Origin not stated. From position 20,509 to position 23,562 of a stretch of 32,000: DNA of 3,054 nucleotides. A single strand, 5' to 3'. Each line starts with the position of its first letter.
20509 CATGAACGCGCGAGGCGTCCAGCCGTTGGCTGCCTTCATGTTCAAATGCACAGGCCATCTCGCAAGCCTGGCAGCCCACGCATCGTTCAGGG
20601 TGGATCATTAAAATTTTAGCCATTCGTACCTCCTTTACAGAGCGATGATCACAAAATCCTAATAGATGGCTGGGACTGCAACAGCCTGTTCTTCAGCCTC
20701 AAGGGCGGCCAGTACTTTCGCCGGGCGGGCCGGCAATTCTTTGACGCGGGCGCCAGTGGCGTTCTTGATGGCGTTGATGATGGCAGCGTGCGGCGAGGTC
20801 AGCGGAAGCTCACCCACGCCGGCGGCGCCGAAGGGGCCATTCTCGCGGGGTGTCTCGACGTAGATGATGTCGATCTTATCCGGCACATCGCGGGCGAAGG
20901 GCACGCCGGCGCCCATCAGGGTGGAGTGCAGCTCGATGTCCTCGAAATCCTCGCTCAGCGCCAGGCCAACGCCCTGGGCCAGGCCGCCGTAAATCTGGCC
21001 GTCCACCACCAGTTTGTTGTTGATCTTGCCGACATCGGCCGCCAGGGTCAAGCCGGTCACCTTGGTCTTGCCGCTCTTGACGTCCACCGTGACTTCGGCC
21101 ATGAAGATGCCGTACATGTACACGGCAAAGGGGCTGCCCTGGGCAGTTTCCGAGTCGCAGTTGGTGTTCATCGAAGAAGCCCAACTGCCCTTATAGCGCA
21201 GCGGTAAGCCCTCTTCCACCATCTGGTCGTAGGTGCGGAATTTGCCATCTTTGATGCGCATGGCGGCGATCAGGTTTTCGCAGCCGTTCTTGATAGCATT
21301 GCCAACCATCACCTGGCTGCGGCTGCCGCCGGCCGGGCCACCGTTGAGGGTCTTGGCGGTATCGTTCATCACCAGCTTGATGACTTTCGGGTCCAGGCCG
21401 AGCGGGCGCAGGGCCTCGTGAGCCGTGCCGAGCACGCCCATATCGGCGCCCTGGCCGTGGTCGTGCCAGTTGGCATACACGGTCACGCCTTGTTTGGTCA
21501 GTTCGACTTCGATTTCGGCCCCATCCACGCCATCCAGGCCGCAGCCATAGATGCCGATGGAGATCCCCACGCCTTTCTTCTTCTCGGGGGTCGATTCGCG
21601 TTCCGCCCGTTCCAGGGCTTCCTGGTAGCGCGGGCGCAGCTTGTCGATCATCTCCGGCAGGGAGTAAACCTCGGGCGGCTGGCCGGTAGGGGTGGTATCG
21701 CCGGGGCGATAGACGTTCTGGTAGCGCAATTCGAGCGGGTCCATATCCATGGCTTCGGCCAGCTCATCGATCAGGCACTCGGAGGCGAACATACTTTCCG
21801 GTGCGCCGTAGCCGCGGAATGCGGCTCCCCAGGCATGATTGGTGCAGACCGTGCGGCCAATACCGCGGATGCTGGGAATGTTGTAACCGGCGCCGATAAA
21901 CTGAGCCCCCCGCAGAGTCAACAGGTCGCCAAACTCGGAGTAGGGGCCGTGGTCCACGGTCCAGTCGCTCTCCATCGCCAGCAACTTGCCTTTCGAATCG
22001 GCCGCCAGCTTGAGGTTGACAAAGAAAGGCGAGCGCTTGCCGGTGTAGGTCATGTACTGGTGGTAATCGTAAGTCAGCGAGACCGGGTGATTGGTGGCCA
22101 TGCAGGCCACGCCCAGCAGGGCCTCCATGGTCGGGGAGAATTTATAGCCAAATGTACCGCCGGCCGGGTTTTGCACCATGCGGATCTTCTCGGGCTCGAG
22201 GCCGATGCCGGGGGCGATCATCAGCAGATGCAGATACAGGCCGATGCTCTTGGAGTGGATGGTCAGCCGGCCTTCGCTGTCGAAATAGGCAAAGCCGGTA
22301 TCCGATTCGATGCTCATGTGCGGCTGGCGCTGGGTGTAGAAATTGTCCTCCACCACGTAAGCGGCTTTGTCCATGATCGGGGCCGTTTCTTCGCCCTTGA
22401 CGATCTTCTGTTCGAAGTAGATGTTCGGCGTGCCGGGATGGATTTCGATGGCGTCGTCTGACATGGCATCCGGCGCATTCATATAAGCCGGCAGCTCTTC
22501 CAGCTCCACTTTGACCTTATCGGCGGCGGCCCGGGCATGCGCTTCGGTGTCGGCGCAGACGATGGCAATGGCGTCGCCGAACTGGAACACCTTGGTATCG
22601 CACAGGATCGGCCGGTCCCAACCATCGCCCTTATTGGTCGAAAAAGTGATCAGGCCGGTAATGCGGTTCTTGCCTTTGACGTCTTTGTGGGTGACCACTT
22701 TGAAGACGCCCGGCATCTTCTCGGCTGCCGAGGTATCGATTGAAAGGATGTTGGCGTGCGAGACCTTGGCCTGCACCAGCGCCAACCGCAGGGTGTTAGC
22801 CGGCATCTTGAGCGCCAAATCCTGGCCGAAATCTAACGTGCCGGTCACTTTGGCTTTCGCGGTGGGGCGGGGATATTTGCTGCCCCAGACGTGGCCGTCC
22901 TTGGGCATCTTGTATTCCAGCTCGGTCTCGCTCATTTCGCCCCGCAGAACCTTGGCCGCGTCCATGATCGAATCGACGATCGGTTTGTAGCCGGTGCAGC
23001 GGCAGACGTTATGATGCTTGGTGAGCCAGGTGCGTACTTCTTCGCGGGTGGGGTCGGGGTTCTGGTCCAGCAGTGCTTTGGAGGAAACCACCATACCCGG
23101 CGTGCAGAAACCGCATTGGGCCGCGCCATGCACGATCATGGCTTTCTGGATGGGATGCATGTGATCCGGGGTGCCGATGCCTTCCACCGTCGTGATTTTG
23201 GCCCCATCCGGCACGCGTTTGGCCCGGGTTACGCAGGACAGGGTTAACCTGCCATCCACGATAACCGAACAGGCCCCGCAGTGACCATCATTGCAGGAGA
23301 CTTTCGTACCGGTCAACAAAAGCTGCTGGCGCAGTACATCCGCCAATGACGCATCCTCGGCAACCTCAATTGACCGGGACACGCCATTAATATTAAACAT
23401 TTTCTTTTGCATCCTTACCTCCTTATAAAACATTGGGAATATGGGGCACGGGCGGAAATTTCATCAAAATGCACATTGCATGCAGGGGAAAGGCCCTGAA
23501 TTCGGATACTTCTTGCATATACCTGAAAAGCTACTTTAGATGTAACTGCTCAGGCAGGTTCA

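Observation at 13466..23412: Mop-type aldehyde oxidoreductase wired to a Coo/FHL-style energy-converting [NiFe]-hydrogenase: candidate 'aldehyde hydrogenlyase'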

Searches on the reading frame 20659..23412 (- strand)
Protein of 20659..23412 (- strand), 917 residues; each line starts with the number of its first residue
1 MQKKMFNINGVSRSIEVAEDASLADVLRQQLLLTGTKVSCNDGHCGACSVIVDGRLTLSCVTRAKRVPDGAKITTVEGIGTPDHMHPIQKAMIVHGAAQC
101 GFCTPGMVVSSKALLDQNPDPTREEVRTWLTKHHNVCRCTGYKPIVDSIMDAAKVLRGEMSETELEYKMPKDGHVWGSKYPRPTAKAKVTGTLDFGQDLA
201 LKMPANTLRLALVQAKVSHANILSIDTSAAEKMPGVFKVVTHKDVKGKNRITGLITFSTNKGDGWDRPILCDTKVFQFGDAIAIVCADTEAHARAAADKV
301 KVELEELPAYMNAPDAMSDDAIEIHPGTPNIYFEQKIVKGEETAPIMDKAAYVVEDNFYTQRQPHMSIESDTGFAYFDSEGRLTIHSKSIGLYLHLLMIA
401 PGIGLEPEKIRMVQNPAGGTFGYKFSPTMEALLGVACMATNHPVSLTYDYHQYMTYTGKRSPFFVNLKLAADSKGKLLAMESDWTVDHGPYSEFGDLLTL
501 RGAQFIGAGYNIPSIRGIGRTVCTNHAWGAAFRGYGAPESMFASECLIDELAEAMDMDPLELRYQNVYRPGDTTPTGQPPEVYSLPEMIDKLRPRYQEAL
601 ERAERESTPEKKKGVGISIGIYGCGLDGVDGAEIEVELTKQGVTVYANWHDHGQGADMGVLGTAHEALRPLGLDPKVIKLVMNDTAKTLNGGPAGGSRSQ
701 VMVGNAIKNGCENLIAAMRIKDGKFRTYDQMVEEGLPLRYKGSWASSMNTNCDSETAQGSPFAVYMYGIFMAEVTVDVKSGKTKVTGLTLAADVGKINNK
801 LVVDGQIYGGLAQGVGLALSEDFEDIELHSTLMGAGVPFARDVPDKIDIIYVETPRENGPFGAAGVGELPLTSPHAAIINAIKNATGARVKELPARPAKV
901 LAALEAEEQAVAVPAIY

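Call 4: search_protein_families(library=pfam, proteins=[window:20659-23412:-])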
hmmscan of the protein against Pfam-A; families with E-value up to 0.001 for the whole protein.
window:20659-23412:- (917 aa): 6 families
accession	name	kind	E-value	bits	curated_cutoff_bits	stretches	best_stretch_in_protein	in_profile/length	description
PF02738.23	MoCoBD_1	-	3.9e-72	242.7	27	1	324-567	1-244/244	Molybdopterin cofactor-binding domain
PF20256.3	MoCoBD_2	-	4.9e-60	203.9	27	1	597-844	7-283/283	Molybdopterin cofactor-binding domain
PF01799.25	Fer2_2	-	1.1e-28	99.6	30.3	1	75-149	1-74/75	[2Fe-2S] binding domain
PF01315.27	Ald_Xan_dh_C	-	2.9e-22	79.5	31.3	1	203-308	12-110/110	Aldehyde oxidase and xanthine dehydrogenase, a/b hammerhead domain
PF00111.32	Fer2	-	5.5e-08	33.1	21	1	6-64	1-76/77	2Fe-2S iron-sulfur cluster binding domain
PF13085.11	Fer2_3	-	1.1e-05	25.8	27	1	38-93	50-99/107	2Fe-2S iron-sulfur cluster binding domain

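Call 5: search_protein_families(library=ncbifam, proteins=[window:20659-23412:-])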
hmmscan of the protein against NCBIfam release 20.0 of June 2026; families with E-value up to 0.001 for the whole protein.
window:20659-23412:- (917 aa): 22 families
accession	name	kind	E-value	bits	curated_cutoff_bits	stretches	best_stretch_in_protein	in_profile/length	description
NF045668.1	pterin_aldehy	equivalog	0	1644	1100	1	3-905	2-905/905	molybdopterin-dependent aldehyde oxidoreductase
TIGR03311.1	Se_dep_XDH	equivalog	1.7e-132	443.2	830.45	1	8-893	5-839/848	selenium-dependent xanthine dehydrogenase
NF043082.1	XdhA_XDHase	equivalog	9.5e-104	348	780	1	177-907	2-755/758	xanthine dehydrogenase subunit XdhA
TIGR03196.1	pucD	equivalog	1.1e-95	321.7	783.65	2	182-719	9-543/763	xanthine dehydrogenase subunit D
NF007426.0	PRK09970.1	equivalog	4.2e-93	312.8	916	2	176-714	6-544/761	xanthine dehydrogenase molybdenum-binding subunit XdhA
TIGR03194.1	4hydrxCoA_A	equivalog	4.6e-89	299.8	994.55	2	186-715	7-526/746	4-hydroxybenzoyl-CoA reductase subunit alpha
NF041018.1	glyceraldDH_alpha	equivalog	3.6e-74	250.5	790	1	179-900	6-740/741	glyceraldehyde dehydrogenase subunit alpha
TIGR03313.1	Se_sel_red_Mo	hypoth_equivalog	1.6e-64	218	1101.9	2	348-905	369-950/951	molybdopterin-dependent oxidoreductase Mo/Fe-S-binding subunit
TIGR02965.1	xanthine_xdhB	equivalog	1.8e-63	214.9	849.5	2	182-715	7-529/758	xanthine dehydrogenase molybdopterin binding subunit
TIGR02969.1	mam_aldehyde_ox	subfamily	9.8e-62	208.8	1912.3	2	206-888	604-1281/1330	aldehyde oxidase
NF040766.1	CODH_aero_grp5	exception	2.7e-61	207.8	950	2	177-715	6-550/785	aerobic carbon-monoxide dehydrogenase large subunit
NF041671.1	peri_hyde_PaoC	equivalog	1.4e-55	189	1180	1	174-905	16-732/735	aldehyde oxidoreductase molybdenum-binding subunit PaoC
TIGR02416.1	CO_dehy_Mo_lg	equivalog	4.5e-50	170.6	991.15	1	201-886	16-750/770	aerobic carbon-monoxide dehydrogenase large subunit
NF041020.1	glyceraldDH_gamma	equivalog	4.8e-44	149.8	290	1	6-157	15-163/164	glyceraldehyde dehydrogenase subunit gamma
TIGR03198.1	pucE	equivalog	5.3e-44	149.3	254.3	1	5-153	5-149/151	xanthine dehydrogenase subunit E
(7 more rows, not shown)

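Call 28: search_solved_structures(query=window:20659-23412:-, max_evalue=1e-30)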
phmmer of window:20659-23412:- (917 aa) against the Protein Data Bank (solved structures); distinct sequences matched with E-value up to 1e-30: 47.
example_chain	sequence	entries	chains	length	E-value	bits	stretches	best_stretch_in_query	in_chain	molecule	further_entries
1sij_A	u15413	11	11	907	0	1432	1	3-906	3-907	Aldehyde oxidoreductase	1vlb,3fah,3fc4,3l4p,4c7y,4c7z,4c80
1dgj_A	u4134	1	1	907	0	1342.3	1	1-904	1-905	ALDEHYDE OXIDOREDUCTASE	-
2e1q_A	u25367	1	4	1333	1e-79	272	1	176-891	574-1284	Xanthine dehydrogenase/oxidase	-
2ckj_A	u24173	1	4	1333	1.5e-79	271.4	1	176-891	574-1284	XANTHINE OXIDOREDUCTASE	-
3una_A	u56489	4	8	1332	3.8e-79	270.1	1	181-889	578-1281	Xanthine dehydrogenase/oxidase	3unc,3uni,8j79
1fo4_A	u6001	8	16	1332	3.8e-79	270.1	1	181-889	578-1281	XANTHINE DEHYDROGENASE | Xanthine dehydrogenase/oxidase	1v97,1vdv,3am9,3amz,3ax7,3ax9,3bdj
1n5x_A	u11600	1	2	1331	3.8e-79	270.1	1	181-889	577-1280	Xanthine Dehydrogenase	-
1wyg_A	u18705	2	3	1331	1e-77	265.4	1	168-888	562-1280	Xanthine dehydrogenase/oxidase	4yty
4yrw_A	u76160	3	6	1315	1.2e-77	265.2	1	168-888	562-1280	Xanthine dehydrogenase/oxidase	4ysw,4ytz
2e3t_A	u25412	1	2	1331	1.2e-77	265.1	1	168-888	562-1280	Xanthine dehydrogenase/oxidase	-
3an1_A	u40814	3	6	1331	1.2e-77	265.1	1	168-888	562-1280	Xanthine dehydrogenase/oxidase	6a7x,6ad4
6ac4_A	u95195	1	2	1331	1.2e-77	265.1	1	168-888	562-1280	Xanthine dehydrogenase/oxidase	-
6adj_A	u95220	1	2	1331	1.2e-77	265.1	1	168-888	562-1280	Xanthine dehydrogenase/oxidase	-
6abu_A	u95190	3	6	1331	1.2e-77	265.1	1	168-888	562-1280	Xanthine dehydrogenase/oxidase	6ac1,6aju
3zyv_A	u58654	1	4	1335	6.7e-64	219.7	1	188-888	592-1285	AOX3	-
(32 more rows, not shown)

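Call 34: find_homologous_proteins(query=window:20659-23412:-)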
Query window:20659-23412:- (917 aa): 5078 proteins with E <= 0.001 among 8000 candidates; the best 120 are listed.
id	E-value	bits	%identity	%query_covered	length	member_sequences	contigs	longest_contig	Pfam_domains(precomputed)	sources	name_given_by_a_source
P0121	0.0e+0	2117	100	100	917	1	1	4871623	PF02738.24,PF20256.4,PF01799.26,PF00111.33,PF13085.12,PF01315.28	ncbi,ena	-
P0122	0.0e+0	1869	87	98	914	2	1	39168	PF02738.24,PF20256.4,PF01799.26,PF00111.33,PF13085.12,PF01315.28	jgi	-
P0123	0.0e+0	1869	86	100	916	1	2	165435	PF02738.24,PF20256.4,PF01799.26,PF00111.33,PF13085.12,PF01315.28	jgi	jgi:aldehyde oxidoreductase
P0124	0.0e+0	1852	86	100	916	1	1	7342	PF02738.24,PF20256.4,PF01799.26,PF00111.33,PF01315.28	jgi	jgi:aldehyde oxidoreductase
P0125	0.0e+0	1850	86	100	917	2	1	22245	PF02738.24,PF20256.4,PF01799.26,PF00111.33,PF01315.28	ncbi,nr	ncbi:MAG: molybdopterin cofactor-binding domain-containing protein [Anaerolineaceae bacterium]|nr:mo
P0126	0.0e+0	1808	84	100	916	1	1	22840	PF02738.24,PF20256.4,PF01799.26,PF00111.33,PF13085.12,PF01315.28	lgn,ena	-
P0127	0.0e+0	1804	83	100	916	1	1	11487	PF02738.24,PF20256.4,PF01799.26,PF00111.33,PF13085.12,PF01315.28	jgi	jgi:aldehyde oxidoreductase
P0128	0.0e+0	1802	83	100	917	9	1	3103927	PF02738.24,PF20256.4,PF01799.26,PF00111.33,PF13085.12,PF01315.28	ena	-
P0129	0.0e+0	1800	83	100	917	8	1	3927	PF02738.24,PF20256.4,PF01799.26,PF00111.33,PF13085.12,PF01315.28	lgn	-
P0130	0.0e+0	1798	83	99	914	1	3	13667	PF02738.24,PF20256.4,PF01799.26,PF00111.33,PF13085.12,PF01315.28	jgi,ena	jgi:aldehyde oxidoreductase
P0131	0.0e+0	1793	82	100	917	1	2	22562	PF02738.24,PF20256.4,PF01799.26,PF00111.33,PF13085.12,PF01315.28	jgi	-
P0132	0.0e+0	1786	81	100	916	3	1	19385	PF02738.24,PF20256.4,PF01799.26,PF00111.33,PF13085.12,PF01315.28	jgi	jgi:aldehyde oxidoreductase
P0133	0.0e+0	1785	83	98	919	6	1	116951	PF02738.24,PF20256.4,PF01799.26,PF00111.33,PF13085.12,PF01315.28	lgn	-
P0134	0.0e+0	1784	82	100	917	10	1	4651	PF02738.24,PF20256.4,PF01799.26,PF00111.33,PF13085.12,PF01315.28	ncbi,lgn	-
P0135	0.0e+0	1782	82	100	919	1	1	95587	PF02738.24,PF20256.4,PF01799.26,PF00111.33,PF13085.12,PF01315.28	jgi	jgi:aldehyde oxidoreductase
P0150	0.0e+0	1667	78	99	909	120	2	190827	PF02738.24,PF20256.4,PF01799.26,PF00111.33,PF13085.12,PF01315.28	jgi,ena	-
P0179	0.0e+0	1630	76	99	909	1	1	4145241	PF02738.24,PF20256.4,PF01799.26,PF13085.12,PF01315.28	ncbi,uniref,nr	ncbi:aldehyde dehydrogenase, molybdenum-binding subunit apoprotein [Longilinea arvoryzae]|uniref:Ald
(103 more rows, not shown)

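Call 35: find_encoding_contigs(protein=P0121, flank=10000, max_places=2)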
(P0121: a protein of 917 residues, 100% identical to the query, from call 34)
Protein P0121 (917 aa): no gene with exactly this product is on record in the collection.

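Call 36: find_encoding_contigs(protein=P0179, flank=10000, max_places=2)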
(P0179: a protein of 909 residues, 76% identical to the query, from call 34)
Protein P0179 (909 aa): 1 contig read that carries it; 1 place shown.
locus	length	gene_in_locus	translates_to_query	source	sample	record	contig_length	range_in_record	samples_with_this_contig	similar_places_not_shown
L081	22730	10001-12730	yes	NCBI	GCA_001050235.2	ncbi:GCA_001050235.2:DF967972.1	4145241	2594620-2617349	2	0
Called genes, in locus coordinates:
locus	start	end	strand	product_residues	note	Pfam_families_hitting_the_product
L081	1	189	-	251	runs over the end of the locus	PF02633:Creatininase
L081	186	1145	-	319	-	PF02653:BPD_transp_2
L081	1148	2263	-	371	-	PF02653:BPD_transp_2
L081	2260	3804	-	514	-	PF00005:ABC_tran, PF13304:AAA_21 (faint), PF00005:ABC_tran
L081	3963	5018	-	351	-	PF02608:Bmp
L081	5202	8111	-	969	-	PF00111:Fer2 (weak), PF01799:Fer2_2, PF01315:Ald_Xan_dh_C, PF02738:MoCoBD_1, PF20256:MoCoBD_2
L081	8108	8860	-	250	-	PF00941:FAD_binding_5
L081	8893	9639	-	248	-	PF00392:GntR, PF07702:UTRA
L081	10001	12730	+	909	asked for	PF13085:Fer2_3 (weak), PF01799:Fer2_2, PF01315:Ald_Xan_dh_C, PF02738:MoCoBD_1, PF20256:MoCoBD_2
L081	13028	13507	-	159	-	PF04073:tRNA_edit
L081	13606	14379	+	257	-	PF10370:Rv2993c-like_N, PF01557:FAA_hydrolase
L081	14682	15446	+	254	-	PF00072:Response_reg, PF00486:Trans_reg_C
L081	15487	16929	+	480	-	-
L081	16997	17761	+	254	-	PF04203:Sortase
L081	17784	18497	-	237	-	-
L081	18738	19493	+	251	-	PF20772:TACO1_YebC_N, PF01709:Transcrip_reg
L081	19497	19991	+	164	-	PF02075:RuvC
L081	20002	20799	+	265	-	PF22435:MRM3-like_sub_bind, PF08032:SpoU_sub_bind, PF00588:SpoU_methylase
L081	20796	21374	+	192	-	PF01330:RuvA_N, PF00633:HHH (faint), PF14520:HHH_5, PF07499:RuvA_C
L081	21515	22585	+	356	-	PF27529:AMPT, PF05343:Peptidase_M42, PF01546:Peptidase_M20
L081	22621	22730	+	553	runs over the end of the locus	PF02874:ATP-synt_ab_N, PF00006:ATP-synt_ab, PF00306:ATP-synt_ab_C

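Call 37: find_encoding_contigs(protein=P0150, flank=10000, max_places=2)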
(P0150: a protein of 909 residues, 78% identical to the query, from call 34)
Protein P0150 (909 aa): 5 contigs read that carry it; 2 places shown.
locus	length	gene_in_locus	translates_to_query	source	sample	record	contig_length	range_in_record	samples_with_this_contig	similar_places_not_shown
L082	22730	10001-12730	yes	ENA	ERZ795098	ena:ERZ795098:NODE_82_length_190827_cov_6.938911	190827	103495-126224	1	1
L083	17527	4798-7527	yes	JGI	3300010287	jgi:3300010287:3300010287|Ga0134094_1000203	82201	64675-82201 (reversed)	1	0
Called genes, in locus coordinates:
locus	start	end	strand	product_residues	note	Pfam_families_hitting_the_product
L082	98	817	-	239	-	PF01476:LysM, PF23473:LysM3_LYK4_5 (weak)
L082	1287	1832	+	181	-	PF03473:MOSC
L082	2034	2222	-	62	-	PF00150:Cellulase (weak)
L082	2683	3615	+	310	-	PF02588:YitT_membrane, PF10035:DUF2179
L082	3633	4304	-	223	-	PF07947:YhhN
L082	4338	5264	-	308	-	PF03193:RsgA_GTPase (faint), PF00350:Dynamin_N (faint), PF01926:MMR_HSR1, PF02421:FeoB_N, PF04548:AIG1 (weak), PF00009:GTP_EFTU (weak), PF07650:KH_2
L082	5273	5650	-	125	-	PF21631:A9CJY8-like_N, PF13840:ACT_7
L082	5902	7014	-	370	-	PF13439:Glyco_transf_4, PF20706:GT4-conflict (weak), PF00534:Glycos_transf_1, PF13692:Glyco_trans_1_4, PF13524:Glyco_trans_1_2 (weak)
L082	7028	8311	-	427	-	PF03446:NAD_binding_2 (faint), PF03721:UDPG_MGDP_dh_N, PF00984:UDPG_MGDP_dh, PF03720:UDPG_MGDP_dh_C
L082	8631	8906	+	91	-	-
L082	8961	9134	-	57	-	-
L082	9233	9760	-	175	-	PF03551:PadR, PF13601:HTH_34 (weak)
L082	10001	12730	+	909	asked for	PF00111:Fer2 (weak), PF13085:Fer2_3 (faint), PF01799:Fer2_2, PF01315:Ald_Xan_dh_C, PF02738:MoCoBD_1, PF20256:MoCoBD_2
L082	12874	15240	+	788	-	PF14691:Fer4_20, PF07992:Pyr_redox_2, PF01266:DAO, PF13450:NAD_binding_8 (weak), PF13183:Fer4_8 (weak), PF13534:Fer4_17, PF02754:CCG (weak)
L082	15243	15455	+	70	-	PF24292:DUF7479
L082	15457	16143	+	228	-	PF13489:Methyltransf_23 (weak), PF13847:Methyltransf_31, PF08241:Methyltransf_11, PF08242:Methyltransf_12, PF13649:Methyltransf_25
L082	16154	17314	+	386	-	PF04055:Radical_SAM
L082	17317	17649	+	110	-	PF02036:SCP2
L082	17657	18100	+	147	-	PF09719:C_GCAxxG_C_C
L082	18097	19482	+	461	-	PF23545:Zn_ribbon_HMPTM, PF04055:Radical_SAM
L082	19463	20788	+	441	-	PF00501:AMP-binding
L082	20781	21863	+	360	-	PF02625:XdhC_CoxI, PF13478:XdhC_C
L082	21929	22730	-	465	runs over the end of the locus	-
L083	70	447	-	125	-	PF21631:A9CJY8-like_N, PF13840:ACT_7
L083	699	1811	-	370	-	PF13439:Glyco_transf_4, PF20706:GT4-conflict (weak), PF00534:Glycos_transf_1, PF13692:Glyco_trans_1_4, PF13524:Glyco_trans_1_2 (weak)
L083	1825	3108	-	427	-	PF03446:NAD_binding_2 (faint), PF03721:UDPG_MGDP_dh_N, PF00984:UDPG_MGDP_dh, PF03720:UDPG_MGDP_dh_C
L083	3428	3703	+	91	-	-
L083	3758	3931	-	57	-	-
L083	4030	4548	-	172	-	PF03551:PadR, PF13601:HTH_34 (weak)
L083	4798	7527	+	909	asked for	PF00111:Fer2 (weak), PF13085:Fer2_3 (faint), PF01799:Fer2_2, PF01315:Ald_Xan_dh_C, PF02738:MoCoBD_1, PF20256:MoCoBD_2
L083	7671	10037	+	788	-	PF14691:Fer4_20, PF07992:Pyr_redox_2, PF01266:DAO, PF13450:NAD_binding_8 (weak), PF13183:Fer4_8 (weak), PF13534:Fer4_17, PF02754:CCG (weak)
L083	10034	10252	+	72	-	PF24292:DUF7479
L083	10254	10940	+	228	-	PF13489:Methyltransf_23 (weak), PF13847:Methyltransf_31, PF08241:Methyltransf_11, PF08242:Methyltransf_12, PF13649:Methyltransf_25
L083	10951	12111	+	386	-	PF04055:Radical_SAM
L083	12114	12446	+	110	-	PF02036:SCP2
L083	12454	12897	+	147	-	PF09719:C_GCAxxG_C_C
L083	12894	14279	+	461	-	PF23545:Zn_ribbon_HMPTM, PF04055:Radical_SAM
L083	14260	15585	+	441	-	PF00501:AMP-binding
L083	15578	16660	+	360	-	PF02625:XdhC_CoxI, PF13478:XdhC_C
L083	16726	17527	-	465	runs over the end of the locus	-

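Call 38: find_encoding_contigs(protein=P0128, flank=10000, max_places=2)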
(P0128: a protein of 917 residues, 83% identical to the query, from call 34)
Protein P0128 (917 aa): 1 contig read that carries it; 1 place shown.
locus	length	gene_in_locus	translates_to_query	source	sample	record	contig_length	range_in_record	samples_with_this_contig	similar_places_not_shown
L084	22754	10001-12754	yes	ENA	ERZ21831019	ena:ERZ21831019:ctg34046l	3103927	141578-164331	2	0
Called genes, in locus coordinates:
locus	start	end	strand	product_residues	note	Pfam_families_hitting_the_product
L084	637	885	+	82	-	-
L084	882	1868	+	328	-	PF22396:DUF6976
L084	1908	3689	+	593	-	PF01590:GAF, PF13185:GAF_2, PF13492:GAF_3, PF01590:GAF, PF13185:GAF_2, PF13492:GAF_3 (weak), PF07730:HisKA_3, PF02518:HATPase_c, +1 more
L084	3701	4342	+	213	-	PF00072:Response_reg, PF08281:Sigma70_r4_2 (faint), PF00196:GerE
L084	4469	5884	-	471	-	PF23545:Zn_ribbon_HMPTM, PF04055:Radical_SAM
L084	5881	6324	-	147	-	PF09719:C_GCAxxG_C_C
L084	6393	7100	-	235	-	PF01209:Ubie_methyltran (weak), PF13489:Methyltransf_23, PF13649:Methyltransf_25, PF13847:Methyltransf_31, PF08241:Methyltransf_11, PF08242:Methyltransf_12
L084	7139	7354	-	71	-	PF24292:DUF7479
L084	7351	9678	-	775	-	PF14691:Fer4_20, PF07992:Pyr_redox_2, PF01266:DAO (weak), PF01593:Amino_oxidase (weak), PF01946:Thi4 (weak), PF13450:NAD_binding_8, PF13183:Fer4_8 (weak), PF13534:Fer4_17, +2 more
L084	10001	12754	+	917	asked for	PF00111:Fer2, PF13085:Fer2_3 (weak), PF01799:Fer2_2, PF01315:Ald_Xan_dh_C, PF02738:MoCoBD_1, PF20256:MoCoBD_2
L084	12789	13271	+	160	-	PF00037:Fer4 (faint), PF12838:Fer4_7 (weak), PF13187:Fer4_9 (weak), PF13237:Fer4_10 (weak), PF13247:Fer4_11, PF12838:Fer4_7, PF12797:Fer4_2 (weak), PF12837:Fer4_6 (weak), +7 more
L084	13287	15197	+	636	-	PF00662:Proton_antipo_N, PF00361:Proton_antipo_M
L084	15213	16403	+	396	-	PF00361:Proton_antipo_M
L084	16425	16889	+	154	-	PF01058:Oxidored_q6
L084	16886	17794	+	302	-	PF00146:NADHdh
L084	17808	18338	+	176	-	PF13183:Fer4_8 (faint), PF12837:Fer4_6 (faint), PF13187:Fer4_9, PF13237:Fer4_10 (faint), PF14697:Fer4_21 (weak), PF12838:Fer4_7, PF00037:Fer4 (weak)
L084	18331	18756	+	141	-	PF00329:Complex1_30kDa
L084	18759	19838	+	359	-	PF00374:NiFeSe_Hases, PF00346:Complex1_49kDa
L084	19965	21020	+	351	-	PF02625:XdhC_CoxI, PF13478:XdhC_C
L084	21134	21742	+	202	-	PF01128:IspD (weak), PF12804:NTP_transf_3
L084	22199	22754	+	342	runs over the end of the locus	PF00356:LacI, PF01381:HTH_3 (weak), PF13407:Peripla_BP_4, PF00532:Peripla_BP_1, PF13377:Peripla_BP_3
